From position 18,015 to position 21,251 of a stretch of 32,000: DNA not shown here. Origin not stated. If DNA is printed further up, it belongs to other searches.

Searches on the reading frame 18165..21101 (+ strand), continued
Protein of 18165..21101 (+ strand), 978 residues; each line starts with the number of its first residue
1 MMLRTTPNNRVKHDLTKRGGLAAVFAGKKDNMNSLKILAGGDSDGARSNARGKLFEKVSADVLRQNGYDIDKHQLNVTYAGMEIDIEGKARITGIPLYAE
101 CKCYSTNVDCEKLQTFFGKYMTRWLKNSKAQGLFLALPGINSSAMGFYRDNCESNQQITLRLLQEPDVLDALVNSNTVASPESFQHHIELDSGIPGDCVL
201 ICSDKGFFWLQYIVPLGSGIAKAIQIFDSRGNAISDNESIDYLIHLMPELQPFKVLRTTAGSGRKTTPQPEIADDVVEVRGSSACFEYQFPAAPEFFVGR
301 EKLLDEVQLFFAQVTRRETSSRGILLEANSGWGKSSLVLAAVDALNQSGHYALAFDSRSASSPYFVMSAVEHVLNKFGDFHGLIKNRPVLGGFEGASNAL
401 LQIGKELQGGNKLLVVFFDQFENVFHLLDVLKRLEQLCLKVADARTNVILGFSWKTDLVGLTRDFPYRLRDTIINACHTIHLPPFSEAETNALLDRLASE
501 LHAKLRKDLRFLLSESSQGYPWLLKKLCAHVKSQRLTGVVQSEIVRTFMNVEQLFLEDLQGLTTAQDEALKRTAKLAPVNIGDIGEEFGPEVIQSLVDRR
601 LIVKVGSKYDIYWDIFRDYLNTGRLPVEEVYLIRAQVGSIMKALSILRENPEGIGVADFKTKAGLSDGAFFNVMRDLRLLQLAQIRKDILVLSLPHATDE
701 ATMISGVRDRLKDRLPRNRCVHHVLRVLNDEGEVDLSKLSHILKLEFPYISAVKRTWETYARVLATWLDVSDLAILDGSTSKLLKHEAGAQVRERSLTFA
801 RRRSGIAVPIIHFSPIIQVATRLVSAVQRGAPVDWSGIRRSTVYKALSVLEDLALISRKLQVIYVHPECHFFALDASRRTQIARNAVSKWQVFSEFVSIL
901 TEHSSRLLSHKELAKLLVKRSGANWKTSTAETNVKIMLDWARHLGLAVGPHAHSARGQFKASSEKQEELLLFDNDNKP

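Call 42: predict_structure(alignment_id=A1)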
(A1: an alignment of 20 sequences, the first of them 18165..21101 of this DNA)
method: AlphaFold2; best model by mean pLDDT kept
length: 978 residues; sequences in the alignment: 20
mean_pLDDT: 78.5   pTM: 0.67
mean pLDDT of the five models: 78.5, 78.1, 76.3, 73.4, 72.9
residues with pLDDT >= 90: 166; 70-90: 627; 50-70: 106; < 50: 79
segments of 3 or more residues with pLDDT < 50: 1-30, 72-81, 260-272, 955-978
pLDDT, mean of each block of 10 residues (from residue 1): 29 26 30 78 72 79 75 45 64 70 68 74 66 75 71 70 85 87 79 85 90 82 88 86 83 72 35 69 66 77 92 87 89 87 93 91 84 89 80 84 88 94 85 86 87 80 76 88 86 89 87 83 83 86 72 71 87 85 72 83 82 79 65 87 90 87 81 84 84 83 84 87 91 91 88 88 91 84 76 65 67 90 84 80 87 84 86 88 88 90 85 89 83 90 85 51 31 35
secondary structure, 60 per line:
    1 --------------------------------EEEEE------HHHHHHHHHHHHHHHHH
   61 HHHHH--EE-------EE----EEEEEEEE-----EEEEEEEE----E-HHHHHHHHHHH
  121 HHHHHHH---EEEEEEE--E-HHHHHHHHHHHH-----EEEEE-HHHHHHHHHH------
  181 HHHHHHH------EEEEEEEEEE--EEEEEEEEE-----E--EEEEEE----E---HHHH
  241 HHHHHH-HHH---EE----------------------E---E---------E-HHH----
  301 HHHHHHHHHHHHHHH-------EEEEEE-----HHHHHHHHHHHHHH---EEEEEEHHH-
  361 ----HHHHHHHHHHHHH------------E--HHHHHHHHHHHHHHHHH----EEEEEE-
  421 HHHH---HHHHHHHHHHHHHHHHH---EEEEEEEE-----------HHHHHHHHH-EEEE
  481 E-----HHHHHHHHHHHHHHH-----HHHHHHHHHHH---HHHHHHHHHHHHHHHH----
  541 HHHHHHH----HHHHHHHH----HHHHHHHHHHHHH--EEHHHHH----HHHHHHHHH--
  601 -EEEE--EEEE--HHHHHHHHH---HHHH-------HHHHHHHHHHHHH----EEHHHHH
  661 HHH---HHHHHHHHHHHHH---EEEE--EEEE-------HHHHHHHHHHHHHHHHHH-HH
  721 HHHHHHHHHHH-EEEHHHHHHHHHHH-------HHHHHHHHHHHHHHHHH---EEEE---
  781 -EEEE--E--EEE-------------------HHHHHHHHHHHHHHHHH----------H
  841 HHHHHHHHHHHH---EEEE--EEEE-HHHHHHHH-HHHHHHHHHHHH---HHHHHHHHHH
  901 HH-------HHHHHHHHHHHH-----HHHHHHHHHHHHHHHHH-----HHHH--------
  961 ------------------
elements in order (helices of 4 or more, strands of 3 or more residues): E33-37 H44-65 E83-90 E96-103 H110-127 E131-137 H142-153 E159-163 H165-174 H181-187 E194-203 E206-214 E223-228 H237-246 H301-315 E323-328 H334-347 E351-356 H365-377 H393-409 E414-419 H421-424 H428-444 E448-455 H467-475 E477-481 H487-501 H507-517 H521-536 H541-547 H552-559 H564-576 H581-585 H590-598 E602-605 E608-611 H614-622 H626-629 H637-649 H656-663 H667-679 E683-686 E689-692 H700-717 H719-731 E733-735 H736-746 H754-770 E774-777 E782-785 E791-793 H813-829 H840-852 E856-859 E862-865 H867-874 H876-887 H891-902 H910-921 H927-943 H949-952

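Call 44: search_protein_families(library=pfam, proteins=[L053:13064-13486:+, L005:646-2019:-, L044:16320-17024:+, L025:937-2526:-, L030:18188-19084:+, L023:2691-3212:-, L032:7199-8119:+, L021:1267-3147:+, L029:5908-7122:+, L050:5915-9937:+], max_evalue=0.001)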
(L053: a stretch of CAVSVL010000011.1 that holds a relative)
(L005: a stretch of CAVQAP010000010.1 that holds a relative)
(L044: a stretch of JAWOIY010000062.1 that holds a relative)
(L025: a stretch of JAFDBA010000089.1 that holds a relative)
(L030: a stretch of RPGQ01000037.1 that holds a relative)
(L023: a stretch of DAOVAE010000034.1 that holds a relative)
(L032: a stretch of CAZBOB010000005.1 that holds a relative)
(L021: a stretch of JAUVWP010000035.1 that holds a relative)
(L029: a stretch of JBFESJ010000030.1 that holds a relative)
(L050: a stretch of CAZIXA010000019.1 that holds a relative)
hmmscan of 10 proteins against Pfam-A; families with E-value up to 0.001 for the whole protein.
L053:13064-13486:+ (140 aa): 0 families

L005:646-2019:- (457 aa): 8 families
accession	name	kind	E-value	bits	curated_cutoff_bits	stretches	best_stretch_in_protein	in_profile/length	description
PF00158.32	Sigma54_activat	-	1.3e-59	201.1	20.2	1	145-308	3-166/168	Sigma-54 interaction domain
PF00072.30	Response_reg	-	6.4e-26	91.1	30.2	1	6-114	1-109/111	Response regulator receiver domain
PF25601.1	AAA_lid_14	-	2.3e-22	79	27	1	315-395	1-81/87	AAA+ ATPase lid domain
PF14532.12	Sigma54_activ_2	-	4.5e-18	66.3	25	1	144-314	1-138/138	Sigma-54 interaction domain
PF02954.25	HTH_8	-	1.7e-11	44.1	22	1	409-447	2-40/42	Bacterial regulatory protein, Fis family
PF07728.20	AAA_5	-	2.6e-07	31.2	22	1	166-284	1-122/139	AAA domain (dynein-related subfamily)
PF13556.12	HTH_30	-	0.00033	20.8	27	0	423-448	10-35/59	PucR C-terminal helix-turn-helix domain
PF07724.20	AAA_2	-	0.00038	21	27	1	166-278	5-115/166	AAA domain (Cdc48 subfamily)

L044:16320-17024:+ (234 aa): 1 family
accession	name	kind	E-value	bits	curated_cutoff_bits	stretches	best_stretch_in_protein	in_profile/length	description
PF03548.22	LolA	-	5.3e-29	101.5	23.6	1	58-220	5-164/165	Outer membrane lipoprotein carrier protein LolA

L025:937-2526:- (529 aa): 2 families
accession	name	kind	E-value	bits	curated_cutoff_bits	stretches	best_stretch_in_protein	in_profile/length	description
PF00501.34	AMP-binding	-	1e-73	248.8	29.9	1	13-387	2-384/384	AMP-binding enzyme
PF13193.12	AMP-binding_C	-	9.9e-10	39.7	24.5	1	437-510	1-76/76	AMP-binding enzyme C-terminal domain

L030:18188-19084:+ (298 aa): 1 family
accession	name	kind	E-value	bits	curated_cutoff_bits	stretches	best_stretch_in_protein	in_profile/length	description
PF02445.21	NadA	-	3.4e-119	397.8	27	1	4-294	2-294/295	Quinolinate synthetase A protein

L023:2691-3212:- (173 aa): 4 families
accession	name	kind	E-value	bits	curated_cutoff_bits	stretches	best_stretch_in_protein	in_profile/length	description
PF00132.30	Hexapep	-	9.7e-21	73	27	2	88-121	2-35/36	Bacterial transferase hexapeptide (six repeats)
PF25084.1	LbH_EIF2B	-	1.5e-09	38.2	54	1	49-128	22-101/105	EIF2B subunit epsilon LbH domain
PF21711.3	DCTN5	-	8.7e-07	29.2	40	1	32-160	37-174/182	Dynactin subunit 5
PF14602.12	Hexapep_2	-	1e-06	28.8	27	1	70-102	1-32/34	Hexapeptide repeat of succinyl-transferase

L032:7199-8119:+ (306 aa): 5 families
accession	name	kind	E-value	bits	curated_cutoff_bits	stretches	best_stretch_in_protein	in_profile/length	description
PF02558.23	ApbA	-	3.4e-42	144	22.2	1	4-148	2-147/150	Ketopantoate reductase PanE/ApbA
PF08546.17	ApbA_C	-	6.6e-34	117.4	22.7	1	175-299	1-125/125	Ketopantoate reductase PanE/ApbA C terminal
PF03446.21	NAD_binding_2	-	1.2e-05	25.8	21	1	5-99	4-91/161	NAD binding domain of 6-phosphogluconate dehydrogenase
PF01210.29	NAD_Gly3P_dh_N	-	1.7e-05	25.3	23.1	1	5-109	4-117/158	NAD-dependent glycerol-3-phosphate dehydrogenase N-terminus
PF13450.12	NAD_binding_8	-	0.00072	20.2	21.9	0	5-30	1-26/68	NAD(P)-binding Rossmann-like domain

L021:1267-3147:+ (626 aa): 1 family
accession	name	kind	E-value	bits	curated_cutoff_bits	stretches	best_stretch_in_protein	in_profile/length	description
PF03063.25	Prismane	-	2.1e-121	406.6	27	1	46-606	2-512/513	Prismane/CO dehydrogenase family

L029:5908-7122:+ (404 aa): 2 families
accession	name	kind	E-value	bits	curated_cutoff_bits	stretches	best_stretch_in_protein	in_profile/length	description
PF08668.18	HDOD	-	2.1e-18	67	22.9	1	204-322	7-130/196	HDOD domain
PF00563.25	EAL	-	3.3e-13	50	31.3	1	80-190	114-236/236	EAL domain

L050:5915-9937:+ (1340 aa): 3 families
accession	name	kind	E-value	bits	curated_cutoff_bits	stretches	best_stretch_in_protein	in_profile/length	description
PF07669.17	Eco57I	-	1.8e-30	106.7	25.3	1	593-889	2-165/171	Eco57I restriction-modification methylase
PF02384.22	N6_Mtase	-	9.2e-14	51.9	20.4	1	791-915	123-233/311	N-6 DNA Methylase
PF20473.4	MmeI_Mtase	-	9.7e-08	31.9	27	1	517-614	12-85/259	MmeI, DNA-methyltransferase domain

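Call 45: fold_search(model_id=the predicted structure, library=pdb)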
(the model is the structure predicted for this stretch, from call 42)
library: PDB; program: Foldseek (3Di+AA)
matches with E <= 10: 1627; with E <= 0.001: 263
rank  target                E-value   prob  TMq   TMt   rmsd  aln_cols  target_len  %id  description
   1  2qen                  3.4e-08  1.00  0.21  0.52   9.0       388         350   14  The walker-type atpase paby2304 of pyrococcus abyssi (released 2008-07-01)
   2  8dgf_B                1.5e-07  1.00  0.19  0.13  25.5      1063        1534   10  Avs4 bound to phage PhiV-1 portal (released 2022-08-03)
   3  2qby_A                3.7e-07  1.00  0.22  0.50   8.7       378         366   14  Crystal structure of a heterodimer of Cdc6/Orc1 initiators bound to origin DNA (from S. solfataricus) (released 2007-09-11)
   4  7zbh_B                9.0e-07  1.00  0.20  0.46  17.1       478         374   14  ATP-dependent zinc metalloprotease FtsH (BB0789) from Borrelia burgdorferi (released 2023-04-05)
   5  7pbl_C                9.5e-07  1.00  0.19  0.52   9.9       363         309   12  RuvAB branch migration motor complexed to the Holliday junction - RuvB AAA+ state s1 [t2 dataset] (released 2022-09-14)
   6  6gcn_A                1.3e-06  1.00  0.19  0.40  18.4       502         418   14  Truncated FtsH from A. aeolicus in R32 (released 2018-08-22)
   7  1in6                  1.5e-06  1.00  0.21  0.54   7.8       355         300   13  THERMOTOGA MARITIMA RUVB K64R MUTANT (released 2001-08-08)
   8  3pfi_A                1.6e-06  1.00  0.19  0.52   8.5       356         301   12  2.7 Angstrom resolution crystal structure of a probable holliday junction DNA helicase (ruvB) from Campylobacter jejun (released 2010-11-10)
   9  6gco_A                1.6e-06  1.00  0.20  0.43  17.9       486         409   13  Truncated FtsH from A. aeolicus in P312 (released 2018-08-22)
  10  4ww0_C                1.6e-06  1.00  0.20  0.41  18.9       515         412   13  Truncated FtsH from A. aeolicus (released 2015-05-06)
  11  1in4                  1.7e-06  1.00  0.21  0.55   7.9       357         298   12  THERMOTOGA MARITIMA RUVB HOLLIDAY JUNCTION BRANCH MIGRATION MOTOR (released 2001-08-08)
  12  1in5                  1.9e-06  1.00  0.20  0.53   8.2       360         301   12  THERMOGOTA MARITIMA RUVB A156S MUTANT (released 2001-08-08)
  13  2v1u_A                1.9e-06  1.00  0.20  0.46  16.2       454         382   11  STRUCTURE OF THE AEROPYRUM PERNIX ORC1 PROTEIN IN COMPLEX WITH DNA (released 2007-09-18)
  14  7pbl_A                2.1e-06  1.00  0.18  0.51  10.5       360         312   12  RuvAB branch migration motor complexed to the Holliday junction - RuvB AAA+ state s1 [t2 dataset] (released 2022-09-14)
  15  1j7k                  2.2e-06  1.00  0.20  0.54   7.8       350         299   12  THERMOTOGA MARITIMA RUVB P216G MUTANT (released 2001-08-08)
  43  9jap_A                9.9e-06  1.00  0.16  0.18  21.1       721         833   13  Helical structure of EfAvs5(SIR2-STAND) (released 2025-03-19)
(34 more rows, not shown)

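Call 66: search_dna_similar(query=window:18258-21101:+, collection=plasmids, mode=protein, max_rows=15)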
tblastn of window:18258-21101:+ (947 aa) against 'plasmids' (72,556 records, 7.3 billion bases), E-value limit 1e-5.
Records with a match: 15; places in all: 16; records where one place covers at least 80% of the query: 6.
Best place of each record, by identity: <60% 15.
By first word of the organism name: Acinetobacter 4; Enterobacter 3; Streptomyces 1; Burkholderia 1; Chryseobacterium 1; Rhodococcus 1; Salmonella 1; Allocoleopsis 1; Fuscovulum 1; Nostoc 1.
By predicted mobility (MOB-suite, as given by PLSDB): non-mobilizable 9; mobilizable 4; conjugative 2.
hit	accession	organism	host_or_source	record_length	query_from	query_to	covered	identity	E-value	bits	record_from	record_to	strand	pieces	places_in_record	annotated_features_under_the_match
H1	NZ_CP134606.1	Streptomyces sp. ITFR-21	Ips typographus,whole organism,Ips ...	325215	11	909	95%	27.0%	5e-63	241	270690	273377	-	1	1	restriction endonuclease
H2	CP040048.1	Acinetobacter baumannii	Homo sapiens,blood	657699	13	911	95%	25.3%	8e-62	266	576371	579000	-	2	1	none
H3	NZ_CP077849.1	Acinetobacter baumannii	Homo sapiens,Rectal swab_P28_BU14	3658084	13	911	95%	25.1%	2e-69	260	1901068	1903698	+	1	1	none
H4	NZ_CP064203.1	Acinetobacter baumannii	Homo sapiens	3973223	13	911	95%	25.1%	2e-69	260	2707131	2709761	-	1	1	none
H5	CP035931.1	Acinetobacter baumannii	Homo sapiens,blood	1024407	13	911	95%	24.2%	4e-59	229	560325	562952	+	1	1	none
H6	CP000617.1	Burkholderia vietnamiensis G4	-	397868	14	775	80%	27.4%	1e-68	258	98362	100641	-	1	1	restriction endonuclease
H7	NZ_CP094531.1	Chryseobacterium oryzae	Single cell,Andong Sikhe (Andong rice ...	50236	13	744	77%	26.6%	6e-61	234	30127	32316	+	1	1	ATP-binding protein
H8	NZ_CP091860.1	Rhodococcus erythropolis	-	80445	310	935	66%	29.3%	1e-64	246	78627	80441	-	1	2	none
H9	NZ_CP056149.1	Enterobacter roggenkampii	culture,Wastewater effluent sample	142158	59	651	63%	24.8%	1e-32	145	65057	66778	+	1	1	hypothetical protein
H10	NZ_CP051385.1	Salmonella enterica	turkey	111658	59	651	60%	25.0%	1e-28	155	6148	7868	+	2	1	hypothetical protein (x2)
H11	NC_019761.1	Allocoleopsis franciscana PCC 7113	-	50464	240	712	50%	25.8%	1e-35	155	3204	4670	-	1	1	hypothetical protein | ATP-binding protein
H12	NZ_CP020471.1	Fuscovulum blasticum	cell culture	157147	237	595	38%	31.5%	2e-40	170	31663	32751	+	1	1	AAA family ATPase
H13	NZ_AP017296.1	Nostoc sp. NIES-3756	-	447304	256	656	42%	27.9%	7e-37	159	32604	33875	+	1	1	ATP-binding protein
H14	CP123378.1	Enterobacter ludwigii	Homo sapiens,rectal screening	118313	384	795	44%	24.6%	6e-24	117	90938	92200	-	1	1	none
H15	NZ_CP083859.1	Enterobacter kobei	Homo sapiens,sputum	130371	458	795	36%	24.1%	2e-17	96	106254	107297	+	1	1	hypothetical protein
